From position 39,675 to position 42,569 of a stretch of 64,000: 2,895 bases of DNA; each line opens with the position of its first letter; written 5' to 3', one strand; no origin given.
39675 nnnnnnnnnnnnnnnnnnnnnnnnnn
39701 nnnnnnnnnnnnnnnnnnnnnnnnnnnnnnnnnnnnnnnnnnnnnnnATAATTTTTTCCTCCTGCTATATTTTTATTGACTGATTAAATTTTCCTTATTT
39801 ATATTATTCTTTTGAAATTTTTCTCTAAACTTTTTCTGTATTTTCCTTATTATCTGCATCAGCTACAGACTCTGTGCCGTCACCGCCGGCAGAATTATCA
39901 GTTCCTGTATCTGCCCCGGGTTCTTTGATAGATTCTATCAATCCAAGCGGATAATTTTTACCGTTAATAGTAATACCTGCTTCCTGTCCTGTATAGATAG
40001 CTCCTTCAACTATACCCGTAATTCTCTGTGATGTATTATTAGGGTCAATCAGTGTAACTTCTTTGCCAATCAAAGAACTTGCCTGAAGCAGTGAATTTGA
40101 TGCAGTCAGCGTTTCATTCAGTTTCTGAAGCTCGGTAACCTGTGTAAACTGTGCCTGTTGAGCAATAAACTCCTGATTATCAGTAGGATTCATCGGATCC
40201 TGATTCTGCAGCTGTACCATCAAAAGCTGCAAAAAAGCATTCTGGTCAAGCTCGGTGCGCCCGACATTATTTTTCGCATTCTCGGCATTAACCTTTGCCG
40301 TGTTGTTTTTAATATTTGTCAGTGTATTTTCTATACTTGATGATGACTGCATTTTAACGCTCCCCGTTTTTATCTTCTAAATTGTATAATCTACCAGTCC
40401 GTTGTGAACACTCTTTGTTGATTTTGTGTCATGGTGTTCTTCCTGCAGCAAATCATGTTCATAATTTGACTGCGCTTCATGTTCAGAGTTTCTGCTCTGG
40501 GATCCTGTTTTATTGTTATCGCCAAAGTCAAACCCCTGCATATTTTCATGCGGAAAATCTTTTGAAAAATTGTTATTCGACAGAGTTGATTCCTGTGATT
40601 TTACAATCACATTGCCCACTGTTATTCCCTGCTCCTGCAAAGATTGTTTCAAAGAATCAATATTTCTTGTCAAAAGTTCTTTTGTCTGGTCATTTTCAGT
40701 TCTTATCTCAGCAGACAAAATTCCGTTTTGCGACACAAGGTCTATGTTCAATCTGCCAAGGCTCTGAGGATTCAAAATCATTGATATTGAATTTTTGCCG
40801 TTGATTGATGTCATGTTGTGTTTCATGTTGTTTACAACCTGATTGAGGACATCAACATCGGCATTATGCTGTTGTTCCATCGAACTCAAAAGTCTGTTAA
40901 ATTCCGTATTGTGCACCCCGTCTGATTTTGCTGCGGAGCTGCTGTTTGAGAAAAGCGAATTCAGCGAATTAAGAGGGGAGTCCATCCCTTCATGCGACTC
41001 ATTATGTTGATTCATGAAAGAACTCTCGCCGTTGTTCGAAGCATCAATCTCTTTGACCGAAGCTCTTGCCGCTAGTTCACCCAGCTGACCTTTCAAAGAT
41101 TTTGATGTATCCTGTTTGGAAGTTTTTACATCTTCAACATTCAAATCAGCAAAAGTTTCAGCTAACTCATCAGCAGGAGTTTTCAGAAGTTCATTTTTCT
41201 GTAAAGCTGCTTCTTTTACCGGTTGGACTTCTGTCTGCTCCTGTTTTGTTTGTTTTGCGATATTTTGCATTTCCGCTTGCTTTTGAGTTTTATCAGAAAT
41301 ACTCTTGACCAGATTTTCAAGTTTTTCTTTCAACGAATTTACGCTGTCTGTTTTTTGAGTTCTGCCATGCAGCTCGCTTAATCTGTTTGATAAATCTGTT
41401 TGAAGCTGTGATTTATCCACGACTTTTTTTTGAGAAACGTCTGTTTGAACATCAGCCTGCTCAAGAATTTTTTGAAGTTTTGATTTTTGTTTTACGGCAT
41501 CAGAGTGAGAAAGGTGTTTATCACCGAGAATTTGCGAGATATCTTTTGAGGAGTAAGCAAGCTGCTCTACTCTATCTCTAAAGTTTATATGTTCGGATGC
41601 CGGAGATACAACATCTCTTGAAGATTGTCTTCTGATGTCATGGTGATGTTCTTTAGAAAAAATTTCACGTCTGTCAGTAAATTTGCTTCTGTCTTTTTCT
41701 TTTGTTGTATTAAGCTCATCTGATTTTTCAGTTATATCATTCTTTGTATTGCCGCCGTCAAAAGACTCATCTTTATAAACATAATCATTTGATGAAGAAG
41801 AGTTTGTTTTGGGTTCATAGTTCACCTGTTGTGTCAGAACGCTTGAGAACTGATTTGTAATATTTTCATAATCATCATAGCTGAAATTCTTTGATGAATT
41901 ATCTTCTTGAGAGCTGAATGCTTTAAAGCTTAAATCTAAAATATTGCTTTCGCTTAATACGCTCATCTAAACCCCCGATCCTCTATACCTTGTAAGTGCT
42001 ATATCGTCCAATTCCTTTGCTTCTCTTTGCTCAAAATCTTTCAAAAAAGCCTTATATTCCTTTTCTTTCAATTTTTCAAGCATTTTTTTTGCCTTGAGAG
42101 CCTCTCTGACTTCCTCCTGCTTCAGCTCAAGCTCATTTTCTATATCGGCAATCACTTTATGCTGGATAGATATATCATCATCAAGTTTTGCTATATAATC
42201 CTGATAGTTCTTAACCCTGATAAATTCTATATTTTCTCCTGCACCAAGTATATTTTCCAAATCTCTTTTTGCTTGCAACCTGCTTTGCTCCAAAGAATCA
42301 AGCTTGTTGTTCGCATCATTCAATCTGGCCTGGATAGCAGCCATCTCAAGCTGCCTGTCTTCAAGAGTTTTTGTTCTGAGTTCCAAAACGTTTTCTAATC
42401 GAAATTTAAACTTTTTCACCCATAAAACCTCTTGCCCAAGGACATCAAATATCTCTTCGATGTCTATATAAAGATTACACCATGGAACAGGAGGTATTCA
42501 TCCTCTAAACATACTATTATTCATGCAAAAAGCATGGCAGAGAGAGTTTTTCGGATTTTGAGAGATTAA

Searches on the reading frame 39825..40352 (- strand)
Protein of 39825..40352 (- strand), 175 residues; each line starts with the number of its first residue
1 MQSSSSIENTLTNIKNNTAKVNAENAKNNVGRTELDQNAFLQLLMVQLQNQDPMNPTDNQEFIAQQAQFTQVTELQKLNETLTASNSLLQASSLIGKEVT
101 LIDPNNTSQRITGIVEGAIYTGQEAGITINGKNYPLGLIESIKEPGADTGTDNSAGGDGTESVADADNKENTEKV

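Call 3: search_protein_families(library=pfam, proteins=[window:39825-40352:-], max_evalue=1)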
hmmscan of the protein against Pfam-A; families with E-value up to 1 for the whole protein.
window:39825-40352:- (175 aa): 3 families
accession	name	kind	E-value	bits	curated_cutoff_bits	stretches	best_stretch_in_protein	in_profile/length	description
PF03963.19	FlgD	-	9.1e-21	74.3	27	1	13-83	4-74/75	Flagellar hook capping protein - N-terminal region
PF13861.12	FLgD_tudor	-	0.0034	18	26.9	1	88-136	3-54/58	FlgD Tudor-like domain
PF15552.11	DUF4657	-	0.1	12.7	27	1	35-84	131-183/296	Domain of unknown function (DUF4657)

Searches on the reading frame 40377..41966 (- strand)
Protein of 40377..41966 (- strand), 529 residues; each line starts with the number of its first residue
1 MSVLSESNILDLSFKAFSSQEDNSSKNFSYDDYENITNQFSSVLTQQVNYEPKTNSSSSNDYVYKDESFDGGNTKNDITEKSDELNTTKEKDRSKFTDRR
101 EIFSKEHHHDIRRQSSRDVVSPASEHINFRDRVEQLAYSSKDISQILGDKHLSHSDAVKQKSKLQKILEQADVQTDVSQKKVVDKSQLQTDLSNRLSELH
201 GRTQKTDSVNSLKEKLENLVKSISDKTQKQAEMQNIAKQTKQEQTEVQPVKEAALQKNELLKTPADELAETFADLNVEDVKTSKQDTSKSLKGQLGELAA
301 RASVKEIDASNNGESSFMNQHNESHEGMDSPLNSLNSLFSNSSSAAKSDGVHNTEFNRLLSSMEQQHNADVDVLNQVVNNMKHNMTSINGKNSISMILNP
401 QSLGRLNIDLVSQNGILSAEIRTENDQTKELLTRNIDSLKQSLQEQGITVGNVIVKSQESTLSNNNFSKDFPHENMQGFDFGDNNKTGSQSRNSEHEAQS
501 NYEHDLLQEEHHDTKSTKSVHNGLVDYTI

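Call 3: search_protein_families(library=pfam, proteins=[window:40377-41966:-], max_evalue=1)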
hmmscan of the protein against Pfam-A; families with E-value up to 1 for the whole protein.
window:40377-41966:- (529 aa): 3 families
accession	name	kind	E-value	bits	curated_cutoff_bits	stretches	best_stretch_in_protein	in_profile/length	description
PF02120.21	Flg_hook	-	2.4e-18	66.2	29.8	1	386-460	7-81/85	Flagellar hook-length control protein FliK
PF09483.15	HpaP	-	0.021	15.3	23.8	1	375-446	6-78/90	Type III secretion protein (HpaP)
PF08827.16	DUF1805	-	0.084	13.6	29.5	0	406-452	5-55/64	Domain of unknown function (DUF1805)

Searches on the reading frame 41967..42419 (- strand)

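Call 3: search_protein_families(library=pfam, proteins=[window:41967-42419:-], max_evalue=1)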
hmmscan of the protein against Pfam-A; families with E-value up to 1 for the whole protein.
window:41967-42419:- (150 aa): 4 families
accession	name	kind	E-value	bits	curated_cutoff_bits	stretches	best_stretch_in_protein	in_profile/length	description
PF02050.21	FliJ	-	2.2e-17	63.9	28.4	1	21-145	2-123/123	Flagellar FliJ protein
PF14223.13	Retrotran_gag_2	-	0.0037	17.2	27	1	69-135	85-150/172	gag-polypeptide of LTR copia-type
PF16789.10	YscO-like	-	0.02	15.3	27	1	5-141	3-151/161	YscO-like protein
PF16275.10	SF1-HH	-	0.8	10.5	29.3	0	9-45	18-54/114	Splicing factor 1 helix-hairpin domain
